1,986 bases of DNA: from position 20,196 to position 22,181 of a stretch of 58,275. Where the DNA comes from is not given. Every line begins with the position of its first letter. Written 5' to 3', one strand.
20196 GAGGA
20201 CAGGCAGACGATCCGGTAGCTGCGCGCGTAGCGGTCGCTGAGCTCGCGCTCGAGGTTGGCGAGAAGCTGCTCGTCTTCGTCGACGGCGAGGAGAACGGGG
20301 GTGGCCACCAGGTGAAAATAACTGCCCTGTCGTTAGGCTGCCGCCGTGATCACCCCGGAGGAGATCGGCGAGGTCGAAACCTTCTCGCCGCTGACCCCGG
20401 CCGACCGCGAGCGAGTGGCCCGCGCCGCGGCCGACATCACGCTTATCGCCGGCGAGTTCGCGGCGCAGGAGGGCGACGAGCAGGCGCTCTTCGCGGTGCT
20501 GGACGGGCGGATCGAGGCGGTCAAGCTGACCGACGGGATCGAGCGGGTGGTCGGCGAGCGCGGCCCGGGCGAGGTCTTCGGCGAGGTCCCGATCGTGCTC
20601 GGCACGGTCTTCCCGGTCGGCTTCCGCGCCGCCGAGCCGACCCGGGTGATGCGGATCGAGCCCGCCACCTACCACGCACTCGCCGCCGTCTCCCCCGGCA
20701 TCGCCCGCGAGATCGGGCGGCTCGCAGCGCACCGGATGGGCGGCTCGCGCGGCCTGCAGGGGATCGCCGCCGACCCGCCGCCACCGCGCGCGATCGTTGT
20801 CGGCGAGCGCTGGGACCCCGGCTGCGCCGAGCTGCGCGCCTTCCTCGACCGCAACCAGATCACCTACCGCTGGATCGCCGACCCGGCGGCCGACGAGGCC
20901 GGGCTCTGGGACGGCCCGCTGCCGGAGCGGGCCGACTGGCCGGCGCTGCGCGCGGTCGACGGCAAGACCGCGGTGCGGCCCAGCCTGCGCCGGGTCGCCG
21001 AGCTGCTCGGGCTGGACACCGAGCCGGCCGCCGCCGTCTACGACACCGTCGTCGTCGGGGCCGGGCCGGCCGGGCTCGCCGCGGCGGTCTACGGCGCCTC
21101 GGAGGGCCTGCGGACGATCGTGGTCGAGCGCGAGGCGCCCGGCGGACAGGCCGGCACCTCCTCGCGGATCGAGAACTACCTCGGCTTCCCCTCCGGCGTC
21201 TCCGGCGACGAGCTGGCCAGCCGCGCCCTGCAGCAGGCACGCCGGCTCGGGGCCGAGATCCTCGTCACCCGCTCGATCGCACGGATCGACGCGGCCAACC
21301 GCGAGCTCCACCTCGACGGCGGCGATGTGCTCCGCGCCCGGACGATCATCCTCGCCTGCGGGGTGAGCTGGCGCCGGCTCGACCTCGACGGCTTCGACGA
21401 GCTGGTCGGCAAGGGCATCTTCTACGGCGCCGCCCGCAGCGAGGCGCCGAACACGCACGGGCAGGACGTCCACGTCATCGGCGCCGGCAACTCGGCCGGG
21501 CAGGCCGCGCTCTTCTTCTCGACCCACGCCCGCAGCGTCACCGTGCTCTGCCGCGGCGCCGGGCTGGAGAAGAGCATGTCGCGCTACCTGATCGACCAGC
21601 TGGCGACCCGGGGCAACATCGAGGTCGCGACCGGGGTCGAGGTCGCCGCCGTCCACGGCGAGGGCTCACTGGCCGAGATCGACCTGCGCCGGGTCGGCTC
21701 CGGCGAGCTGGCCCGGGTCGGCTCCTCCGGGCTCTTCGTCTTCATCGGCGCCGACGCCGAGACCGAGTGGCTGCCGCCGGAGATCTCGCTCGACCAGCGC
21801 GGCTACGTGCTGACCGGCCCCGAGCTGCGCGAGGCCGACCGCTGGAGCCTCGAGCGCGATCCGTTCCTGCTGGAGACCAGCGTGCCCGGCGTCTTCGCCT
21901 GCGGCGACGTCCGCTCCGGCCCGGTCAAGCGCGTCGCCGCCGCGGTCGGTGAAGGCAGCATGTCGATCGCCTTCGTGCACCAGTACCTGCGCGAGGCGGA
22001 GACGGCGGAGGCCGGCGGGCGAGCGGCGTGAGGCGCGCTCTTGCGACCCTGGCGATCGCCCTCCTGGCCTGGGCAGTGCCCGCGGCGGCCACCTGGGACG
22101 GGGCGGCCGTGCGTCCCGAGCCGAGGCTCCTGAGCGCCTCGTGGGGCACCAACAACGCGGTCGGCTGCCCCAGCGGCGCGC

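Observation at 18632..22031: Divergent pair of sensor-domain / Grx-like / TrxR-like fusion proteins lacking the redox CxxC, separated by 37 bp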

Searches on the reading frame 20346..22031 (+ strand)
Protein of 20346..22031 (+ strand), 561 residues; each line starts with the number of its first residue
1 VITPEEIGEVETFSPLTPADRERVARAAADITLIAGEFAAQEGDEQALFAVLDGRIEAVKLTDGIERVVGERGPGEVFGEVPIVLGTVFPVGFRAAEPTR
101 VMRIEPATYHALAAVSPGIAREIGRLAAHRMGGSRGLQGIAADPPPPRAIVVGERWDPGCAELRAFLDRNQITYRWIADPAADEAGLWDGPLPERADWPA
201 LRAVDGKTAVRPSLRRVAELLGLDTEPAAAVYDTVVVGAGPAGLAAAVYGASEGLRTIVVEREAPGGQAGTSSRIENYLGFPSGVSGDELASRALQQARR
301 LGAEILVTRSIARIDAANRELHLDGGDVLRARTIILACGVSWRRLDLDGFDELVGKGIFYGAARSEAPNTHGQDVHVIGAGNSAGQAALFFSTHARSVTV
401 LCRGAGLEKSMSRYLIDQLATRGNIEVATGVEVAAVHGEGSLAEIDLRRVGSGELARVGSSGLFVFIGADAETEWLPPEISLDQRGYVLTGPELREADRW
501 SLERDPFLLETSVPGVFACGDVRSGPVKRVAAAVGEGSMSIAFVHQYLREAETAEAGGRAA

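Call 3: search_protein_families(library=pfam, proteins=[window:20346-22031:+], max_evalue=0.01)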
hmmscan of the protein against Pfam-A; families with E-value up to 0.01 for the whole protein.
window:20346-22031:+ (561 aa): 11 families
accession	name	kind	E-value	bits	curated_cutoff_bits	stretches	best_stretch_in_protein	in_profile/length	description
PF07992.20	Pyr_redox_2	-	9.3e-35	120.9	26.1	1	232-537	1-291/291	Pyridine nucleotide-disulphide oxidoreductase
PF00027.35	cNMP_binding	-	1.1e-12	48.1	27.5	1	35-112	6-85/89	Cyclic nucleotide-binding domain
PF13738.12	Pyr_redox_3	-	4.6e-12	46.2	30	1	327-416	121-208/305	Pyridine nucleotide-disulphide oxidoreductase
PF00070.33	Pyr_redox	-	1.9e-08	35.2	22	1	375-445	2-77/82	Pyridine nucleotide-disulphide oxidoreductase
PF00890.30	FAD_binding_2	-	4.2e-07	30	20.4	1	233-273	1-42/414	FAD binding domain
PF03486.20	HI0933_like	-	1.4e-06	28.4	50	1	233-264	2-33/244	HI0933-like protein Rossmann domain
PF01946.23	Thi4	-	1.9e-06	27.7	26.2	1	230-270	16-58/235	Thi4 family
PF01266.30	DAO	-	6.4e-06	26.4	27.9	1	233-273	1-43/353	FAD dependent oxidoreductase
PF12831.13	FAD_oxidored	-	8.6e-06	25.7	27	1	233-269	1-38/416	FAD dependent oxidoreductase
PF01494.25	FAD_binding_3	-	0.00014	21.6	22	1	233-264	3-34/349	FAD binding domain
PF13450.12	NAD_binding_8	-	0.00015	22.4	21.9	1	236-274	1-40/68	NAD(P)-binding Rossmann-like domain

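Call 4: search_protein_families(library=ncbifam, proteins=[window:20346-22031:+], max_evalue=0.01)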
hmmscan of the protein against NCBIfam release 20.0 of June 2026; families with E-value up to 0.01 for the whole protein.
window:20346-22031:+ (561 aa): 80 families (the best 25 are shown)
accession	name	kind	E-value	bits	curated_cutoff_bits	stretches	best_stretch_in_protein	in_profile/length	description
TIGR01292.1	TRX_reduct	equivalog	2.7e-61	207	343.45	1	232-548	1-300/300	thioredoxin-disulfide reductase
TIGR03143.1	AhpF_homolog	hypoth_equivalog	1.4e-48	165.8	687.65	1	230-553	3-313/555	putative alkyl hydroperoxide reductase F subunit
TIGR03140.1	AhpF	equivalog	1.4e-48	165.7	502.9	1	228-539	209-503/515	alkyl hydroperoxide reductase subunit F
NF007614.0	PRK10262.1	equivalog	7.5e-29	100.9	644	1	235-549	10-315/321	thioredoxin-disulfide reductase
NF009409.0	PRK12770.1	subfamily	1.4e-13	50.6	343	1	363-552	164-354/360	putative glutamate synthase subunit beta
TIGR04018.1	Bthiol_YpdA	hypoth_equivalog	2.2e-13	49.7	339.9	2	329-525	112-291/316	YpdA family putative bacillithiol disulfide reductase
TIGR01350.1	lipoamide_DH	equivalog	3.1e-13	49.2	408.8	2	232-268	2-38/461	dihydrolipoyl dehydrogenase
TIGR02053.1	MerA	equivalog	2.7e-10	39.8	454.45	1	308-537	107-321/465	mercury(II) reductase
NF009454.0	PRK12814.1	equivalog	8.5e-10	37.6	916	1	235-554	197-506/657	putative NADPH-dependent glutamate synthase small subunit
NF009410.0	PRK12771.1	subfamily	5.1e-08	32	516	1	501-554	399-451/566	NAD(P)-binding protein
NF004789.0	PRK06134.1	subfamily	5.4e-08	31.9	747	1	229-272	10-53/581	FAD-dependent oxidoreductase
TIGR03997.1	mycofact_OYE_2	equivalog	8.4e-08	31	793.15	1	228-439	376-575/645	mycofactocin system FadH/OYE family oxidoreductase 2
TIGR03315.1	Se_ygfK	equivalog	9.6e-08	29.9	835.3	1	232-538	538-829/1012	putative selenate reductase subunit YgfK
TIGR00292.1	TIGR00292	equivalog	1.9e-07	30.6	148.3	1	230-269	20-60/254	sulfide-dependent adenosine diphosphate thiazole synthase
TIGR02032.1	GG-red-SF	subfamily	5e-07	29.7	158.8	1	232-264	1-33/297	geranylgeranyl reductase family protein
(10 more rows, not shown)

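Call 6: search_solved_structures(query=window:20346-22031:+, show_alignments=2)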
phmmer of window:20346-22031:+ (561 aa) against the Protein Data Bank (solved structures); distinct sequences matched with E-value up to 0.001: 101 (the best 60 are shown).
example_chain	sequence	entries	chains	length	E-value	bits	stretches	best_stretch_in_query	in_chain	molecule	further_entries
4zn0_A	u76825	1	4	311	1.3e-39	139.5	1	229-549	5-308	Thioredoxin reductase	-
7aaw_A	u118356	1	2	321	3.1e-38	135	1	230-550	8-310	Thioredoxin reductase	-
2q7v_A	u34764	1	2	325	9.2e-38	133.4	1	225-549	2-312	Thioredoxin reductase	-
5uth_A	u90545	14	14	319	5.7e-37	130.8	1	229-548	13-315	Thioredoxin reductase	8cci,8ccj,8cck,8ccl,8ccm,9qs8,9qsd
9vv4_A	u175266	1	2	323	1.1e-36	129.8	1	231-549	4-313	Thioredoxin reductase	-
2a87_A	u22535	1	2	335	1.5e-35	126.1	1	231-556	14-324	Thioredoxin reductase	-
7jyp_A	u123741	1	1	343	2.6e-35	125.3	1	225-542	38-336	Thioredoxin reductase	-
9xub_A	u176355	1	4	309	2.9e-35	125.2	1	231-550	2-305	Thioredoxin reductase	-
1fl2_A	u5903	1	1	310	4.5e-35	124.5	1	232-553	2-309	ALKYL HYDROPEROXIDE REDUCTASE SUBUNIT F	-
5mh4_A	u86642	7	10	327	8.7e-35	123.6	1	230-547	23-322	Thioredoxin reductase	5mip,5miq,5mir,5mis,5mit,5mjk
4o5q_A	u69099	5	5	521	1.2e-34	123.1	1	230-553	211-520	Alkyl hydroperoxide reductase subunit F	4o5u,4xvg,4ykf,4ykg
1hyu_A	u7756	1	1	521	1.3e-34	123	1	230-548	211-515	ALKYL HYDROPEROXIDE REDUCTASE SUBUNIT F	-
5uwy_A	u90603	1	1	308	1.6e-34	122.7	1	230-549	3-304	Thioredoxin reductase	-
6bwt_A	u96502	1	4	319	1.7e-34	122.6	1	232-549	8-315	Thioredoxin reductase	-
6bpy_A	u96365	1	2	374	3.9e-34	121.4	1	234-555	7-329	Thioredoxin reductase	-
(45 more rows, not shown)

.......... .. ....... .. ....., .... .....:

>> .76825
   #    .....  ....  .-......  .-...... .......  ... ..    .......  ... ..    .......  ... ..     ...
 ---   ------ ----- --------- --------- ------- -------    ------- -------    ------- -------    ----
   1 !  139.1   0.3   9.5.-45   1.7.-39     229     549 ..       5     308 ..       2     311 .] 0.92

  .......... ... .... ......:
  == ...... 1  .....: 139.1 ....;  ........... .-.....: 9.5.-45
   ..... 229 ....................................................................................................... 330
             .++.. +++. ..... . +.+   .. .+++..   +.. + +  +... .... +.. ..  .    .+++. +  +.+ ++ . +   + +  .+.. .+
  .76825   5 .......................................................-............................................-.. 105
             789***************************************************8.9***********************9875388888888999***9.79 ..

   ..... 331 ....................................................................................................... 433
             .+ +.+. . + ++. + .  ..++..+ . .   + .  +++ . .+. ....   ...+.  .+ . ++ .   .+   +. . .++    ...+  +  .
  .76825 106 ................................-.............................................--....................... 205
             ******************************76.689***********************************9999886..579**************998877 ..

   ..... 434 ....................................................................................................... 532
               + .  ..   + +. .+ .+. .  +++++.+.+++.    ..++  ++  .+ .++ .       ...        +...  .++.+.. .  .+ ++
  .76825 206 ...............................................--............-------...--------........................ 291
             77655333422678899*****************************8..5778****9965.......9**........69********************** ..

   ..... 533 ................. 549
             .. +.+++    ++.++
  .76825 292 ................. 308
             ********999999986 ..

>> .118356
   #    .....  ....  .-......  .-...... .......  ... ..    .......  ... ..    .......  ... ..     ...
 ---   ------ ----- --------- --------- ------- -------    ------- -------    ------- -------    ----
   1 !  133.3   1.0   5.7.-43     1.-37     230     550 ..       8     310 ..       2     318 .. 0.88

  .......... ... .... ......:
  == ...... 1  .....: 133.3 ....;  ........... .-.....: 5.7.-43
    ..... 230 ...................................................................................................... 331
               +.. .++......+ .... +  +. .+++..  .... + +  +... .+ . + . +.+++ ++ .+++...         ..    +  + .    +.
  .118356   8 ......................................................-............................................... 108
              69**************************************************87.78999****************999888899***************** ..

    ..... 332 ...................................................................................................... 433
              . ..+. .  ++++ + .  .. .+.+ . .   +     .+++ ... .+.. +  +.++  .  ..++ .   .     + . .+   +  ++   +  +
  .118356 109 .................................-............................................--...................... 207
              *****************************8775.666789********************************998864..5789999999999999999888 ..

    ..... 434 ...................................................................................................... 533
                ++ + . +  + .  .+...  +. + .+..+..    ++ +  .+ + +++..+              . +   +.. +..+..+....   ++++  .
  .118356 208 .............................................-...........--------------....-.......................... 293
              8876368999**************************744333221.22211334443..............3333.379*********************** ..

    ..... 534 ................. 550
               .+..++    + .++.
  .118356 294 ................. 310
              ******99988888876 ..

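Call 8: find_homologous_proteins(query=window:20346-22031:+)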
Query window:20346-22031:+ (561 aa): 8000 proteins with E <= 0.001 among 8000 candidates; the best 120 are listed.
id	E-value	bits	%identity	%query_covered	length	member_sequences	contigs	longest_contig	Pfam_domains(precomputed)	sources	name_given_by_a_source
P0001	0.0e+0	1221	100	100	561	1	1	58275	PF01946.24,PF01266.31,PF00890.31,PF07992.21,PF00070.34,PF13738.13,PF03486.21,PF00027.36,PF12831.14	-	-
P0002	0.0e+0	1066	87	99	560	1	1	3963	PF01946.24,PF01266.31,PF00890.31,PF07992.21,PF00070.34,PF13738.13,PF03486.21,PF00027.36,PF12831.14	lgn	-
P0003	0.0e+0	1047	85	99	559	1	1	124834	PF01946.24,PF01266.31,PF00890.31,PF07992.21,PF00070.34,PF13738.13,PF03486.21,PF00027.36,PF12831.14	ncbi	ncbi:MAG TPA: FAD-dependent oxidoreductase [Solirubrobacterales bacterium]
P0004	0.0e+0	1046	86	99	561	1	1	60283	PF01266.31,PF07992.21,PF00070.34,PF13738.13,PF00027.36,PF12831.14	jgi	jgi:thioredoxin reductase (NADPH)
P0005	0.0e+0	1044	85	99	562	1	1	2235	PF01946.24,PF01266.31,PF13450.13,PF00890.31,PF07992.21,PF00070.34,PF13738.13,PF03486.21,PF00027.36,PF12831.14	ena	-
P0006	0.0e+0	1039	85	99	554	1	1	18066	PF01946.24,PF01266.31,PF00890.31,PF07992.21,PF00070.34,PF13738.13,PF03486.21,PF00027.36,PF01494.26,PF12831.14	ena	-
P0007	0.0e+0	1030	84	98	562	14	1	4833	PF01946.24,PF01266.31,PF13450.13,PF00890.31,PF07992.21,PF00070.34,PF13738.13,PF03486.21,PF00027.36,PF12831.14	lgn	-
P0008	0.0e+0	1028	84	98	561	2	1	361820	PF01946.24,PF01266.31,PF13450.13,PF00890.31,PF07992.21,PF00070.34,PF13738.13,PF03486.21,PF00027.36,PF12831.14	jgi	-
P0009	0.0e+0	1025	84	99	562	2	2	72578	PF01946.24,PF01266.31,PF00890.31,PF07992.21,PF00070.34,PF13738.13,PF03486.21,PF00027.36,PF01494.26,PF12831.14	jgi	-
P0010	0.0e+0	1025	84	99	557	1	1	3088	PF01946.24,PF01266.31,PF00890.31,PF07992.21,PF00070.34,PF13738.13,PF03486.21,PF00027.36,PF12831.14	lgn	-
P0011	0.0e+0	1025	83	100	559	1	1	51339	PF01946.24,PF01266.31,PF13450.13,PF00890.31,PF07992.21,PF00070.34,PF13738.13,PF03486.21,PF00027.36,PF12831.14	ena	-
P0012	0.0e+0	1023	83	99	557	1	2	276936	PF01946.24,PF01266.31,PF00890.31,PF07992.21,PF00070.34,PF13738.13,PF03486.21,PF00027.36,PF12831.14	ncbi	-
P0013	0.0e+0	1023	83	100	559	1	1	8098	PF01946.24,PF01266.31,PF13450.13,PF00890.31,PF07992.21,PF00070.34,PF13738.13,PF03486.21,PF00027.36,PF12831.14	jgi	-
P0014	0.0e+0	1021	83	100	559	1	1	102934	PF01946.24,PF01266.31,PF13450.13,PF00890.31,PF07992.21,PF00070.34,PF13738.13,PF03486.21,PF00027.36,PF12831.14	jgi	jgi:thioredoxin reductase (NADPH)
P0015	0.0e+0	1021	83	99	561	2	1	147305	PF01946.24,PF01266.31,PF13450.13,PF00890.31,PF07992.21,PF00070.34,PF13738.13,PF03486.21,PF00027.36,PF01494.26,PF12831.14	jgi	jgi:thioredoxin reductase (NADPH)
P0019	0.0e+0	1015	82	99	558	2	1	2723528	PF01946.24,PF01266.31,PF13450.13,PF00890.31,PF07992.21,PF00070.34,PF13738.13,PF03486.21,PF00027.36,PF01494.26,PF12831.14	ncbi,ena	-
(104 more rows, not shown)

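Call 21: find_encoding_contigs(protein=P0019, flank=6000, max_places=2)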
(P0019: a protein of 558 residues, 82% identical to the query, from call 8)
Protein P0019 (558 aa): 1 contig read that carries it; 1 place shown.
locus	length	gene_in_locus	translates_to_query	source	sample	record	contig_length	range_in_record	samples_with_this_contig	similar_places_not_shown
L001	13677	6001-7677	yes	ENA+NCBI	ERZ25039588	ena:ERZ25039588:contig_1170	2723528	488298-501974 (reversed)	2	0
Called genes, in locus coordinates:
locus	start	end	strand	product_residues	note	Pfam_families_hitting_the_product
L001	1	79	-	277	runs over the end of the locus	PF00528:BPD_transp_1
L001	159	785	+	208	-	PF07883:Cupin_2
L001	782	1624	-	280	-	PF00497:SBP_bac_3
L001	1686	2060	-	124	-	PF07883:Cupin_2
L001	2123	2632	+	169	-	PF02566:OsmC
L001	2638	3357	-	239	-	PF00753:Lactamase_B, PF12706:Lactamase_B_2 (weak)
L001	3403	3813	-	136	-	PF04075:F420H2_quin_red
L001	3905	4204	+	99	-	-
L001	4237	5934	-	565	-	PF00890:FAD_binding_2 (faint), PF01946:Thi4 (faint), PF01266:DAO (faint), PF03486:HI0933_like (faint), PF07992:Pyr_redox_2, PF12831:FAD_oxidored, PF13450:NAD_binding_8 (weak), PF13738:Pyr_redox_3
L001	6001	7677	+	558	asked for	PF00027:cNMP_binding, PF01946:Thi4 (weak), PF00890:FAD_binding_2 (weak), PF01266:DAO (weak), PF07992:Pyr_redox_2, PF12831:FAD_oxidored (weak), PF13738:Pyr_redox_3 (weak), PF00070:Pyr_redox, +3 more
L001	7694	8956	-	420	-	PF00211:Guanylate_cyc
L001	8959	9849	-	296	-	PF01209:Ubie_methyltran (faint), PF13489:Methyltransf_23, PF13847:Methyltransf_31, PF08241:Methyltransf_11, PF08242:Methyltransf_12, PF13649:Methyltransf_25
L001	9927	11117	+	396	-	PF01266:DAO (faint), PF01494:FAD_binding_3, PF07992:Pyr_redox_2 (faint)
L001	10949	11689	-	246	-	PF10543:ORF6N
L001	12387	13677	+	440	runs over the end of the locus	PF13360:PQQ_2, PF13570:Beta-prop_ACSF4, PF01011:PQQ (weak), PF13360:PQQ_2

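Call 51: find_related_loci(query=A3, collection=genome_contigs, flank=4000)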
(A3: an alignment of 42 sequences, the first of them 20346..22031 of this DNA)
Query A3 (561 aa) in genome_contigs; peptide patterns used: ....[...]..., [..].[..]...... (x = any residue, [..] = any of these).
600 stretches matched a pattern (row limit reached: there are more); 597 encode a relative of the query (tblastn E <= 1e-3); the best 80 are kept; 80 distinct loci.
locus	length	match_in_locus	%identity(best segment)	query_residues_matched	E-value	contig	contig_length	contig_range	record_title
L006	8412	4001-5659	70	1-553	0e+0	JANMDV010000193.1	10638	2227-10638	MAG: Actinomycetota bacterium isolate OTE_75_metabat_103 OTE_75_k141_83235, whole genome shotgun sequence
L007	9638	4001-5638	71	1-549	0e+0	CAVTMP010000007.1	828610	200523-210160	MAG: uncultured Solirubrobacterales bacterium isolate MFD05942.bin.2.339 genome assembly, contig: contig_5974, whole gen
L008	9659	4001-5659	69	1-553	0e+0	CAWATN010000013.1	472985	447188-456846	MAG: uncultured Thermoleophilia bacterium isolate MFD02134.bin.1.209 genome assembly, contig: contig_52910, whole genome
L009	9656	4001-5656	72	1-552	0e+0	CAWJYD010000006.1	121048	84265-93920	MAG: uncultured Gaiellaceae bacterium isolate MFD03975.bin.1.151 genome assembly, contig: contig_170724, whole genome sh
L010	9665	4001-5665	66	1-556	0e+0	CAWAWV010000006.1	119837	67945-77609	MAG: uncultured Thermoleophilia bacterium isolate MFD05442.bin.2.94 genome assembly, contig: contig_18073, whole genome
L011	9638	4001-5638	65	1-549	0e+0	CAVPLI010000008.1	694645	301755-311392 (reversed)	MAG: uncultured Actinomycetes bacterium isolate MFD00392.bin.2.122 genome assembly, contig: contig_4867, whole genome sh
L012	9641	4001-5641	61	1-550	0e+0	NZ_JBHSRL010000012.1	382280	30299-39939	Paraburkholderia silvatlantica strain CCUG 54297 GCM70027151_63, whole genome shotgun sequence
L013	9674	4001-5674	60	1-561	0e+0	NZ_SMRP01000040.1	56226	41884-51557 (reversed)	Paraburkholderia silviterrae strain 4M-K11 scaffold40, whole genome shotgun sequence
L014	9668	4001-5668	62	1-558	0e+0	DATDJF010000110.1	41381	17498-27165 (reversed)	MAG TPA_asm: Burkholderiaceae bacterium isolate SMAG_U323 k141_1308019, whole genome shotgun sequence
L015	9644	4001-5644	67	1-550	0e+0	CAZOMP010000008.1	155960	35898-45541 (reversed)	MAG TPA_asm: uncultured Gaiellales bacterium isolate SRP263991_co5_18 genome assembly, contig: NODE_194_length_155960_co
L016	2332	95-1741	61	1-551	0e+0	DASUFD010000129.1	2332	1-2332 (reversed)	MAG TPA_asm: Burkholderiales bacterium isolate SMAG_U1370 k141_281520, whole genome shotgun sequence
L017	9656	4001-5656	59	1-556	0e+0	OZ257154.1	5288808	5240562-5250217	MAG: Burkholderiales bacterium isolate 5a1f4b7f-29eb-4d11-b998-9e1cb223b6c6 genome assembly, chromosome: 1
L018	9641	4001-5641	55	1-550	0e+0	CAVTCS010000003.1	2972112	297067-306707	MAG: Candidatus Eremiobacteraeota bacterium isolate MFD01138.bin.1.18 genome assembly, contig: contig_30468, whole genom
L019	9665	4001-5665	71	1-551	0e+0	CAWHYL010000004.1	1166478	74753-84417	MAG: uncultured Actinomycetes bacterium isolate MFD08700.bin.1.95 genome assembly, contig: contig_14839, whole genome sh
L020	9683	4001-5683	67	1-559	0e+0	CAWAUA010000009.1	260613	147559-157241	MAG: uncultured Actinomycetes bacterium isolate MFD03975.bin.3.698 genome assembly, contig: contig_7778, whole genome sh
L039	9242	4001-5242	47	144-550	7e-114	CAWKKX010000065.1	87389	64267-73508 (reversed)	MAG: uncultured Chloroflexia bacterium isolate MFD04580.bin.2.112 genome assembly, contig: contig_84569, whole genome sh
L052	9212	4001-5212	50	151-548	5e-110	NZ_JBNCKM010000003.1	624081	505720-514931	Micromonospora sp. DT53 NODE_3_length_624081_cov_29.377547, whole genome shotgun sequence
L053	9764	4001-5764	47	1-559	4e-110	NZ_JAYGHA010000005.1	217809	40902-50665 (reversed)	Anabaena sp. UHCC 0451 scaffold00005__length=217809, whole genome shotgun sequence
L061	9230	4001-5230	48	151-550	2e-108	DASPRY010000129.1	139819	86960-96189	MAG TPA_asm: Terriglobales bacterium isolate SMAG_U12237 k141_1256096, whole genome shotgun sequence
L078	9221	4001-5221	43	151-550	5e-106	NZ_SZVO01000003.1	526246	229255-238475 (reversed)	Dyadobacter frigoris strain AR-3-8 contig3, whole genome shotgun sequence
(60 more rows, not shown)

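Call 55: predict_structure(alignment_id=A3)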
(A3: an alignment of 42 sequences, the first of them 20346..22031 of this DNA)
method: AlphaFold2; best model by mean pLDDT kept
length: 561 residues; sequences in the alignment: 42
mean_pLDDT: 90.3   pTM: 0.79
mean pLDDT of the five models: 90.3, 89.7, 89.5, 88.7, 87.4
residues with pLDDT >= 90: 384; 70-90: 143; 50-70: 34; < 50: 0
segments of 3 or more residues with pLDDT < 50: none
pLDDT, mean of each block of 10 residues (from residue 1): 94 95 96 93 90 95 75 95 88 95 95 93 90 67 75 89 90 83 72 90 90 95 94 97 97 98 88 65 73 88 95 94 96 96 87 89 81 95 91 94 94 92 96 94 96 96 92 92 96 95 95 97 88 93 97 81 59
secondary structure, 60 per line:
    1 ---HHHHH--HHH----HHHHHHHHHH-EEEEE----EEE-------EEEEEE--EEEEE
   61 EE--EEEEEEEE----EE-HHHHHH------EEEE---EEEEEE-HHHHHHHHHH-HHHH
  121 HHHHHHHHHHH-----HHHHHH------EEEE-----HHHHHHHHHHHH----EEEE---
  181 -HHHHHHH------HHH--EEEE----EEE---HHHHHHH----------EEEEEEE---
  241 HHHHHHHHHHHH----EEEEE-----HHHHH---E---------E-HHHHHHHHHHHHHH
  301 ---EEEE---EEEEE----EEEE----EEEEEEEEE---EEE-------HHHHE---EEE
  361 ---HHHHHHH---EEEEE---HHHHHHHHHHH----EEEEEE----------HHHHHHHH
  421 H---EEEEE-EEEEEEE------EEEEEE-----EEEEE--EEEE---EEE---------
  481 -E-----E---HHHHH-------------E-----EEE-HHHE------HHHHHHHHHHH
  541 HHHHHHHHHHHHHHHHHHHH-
elements in order: H4-8 H18-27 E29-33 E38-40 E48-53 E56-62 E65-72 H80-85 E92-95 E99-104 H106-115 H117-131 H137-142 E149-152 H158-169 E174-177 H182-188 E200-203 E208-210 H214-220 E231-237 H241-252 E257-261 H267-271 H287-300 E304-307 E311-315 E320-323 E328-336 E340-342 H350-353 E358-360 H364-370 E374-378 H382-392 E397-402 H413-421 E425-429 E431-437 E444-449 E455-459 E462-465 E469-471 H492-496 E516-518 H530-560
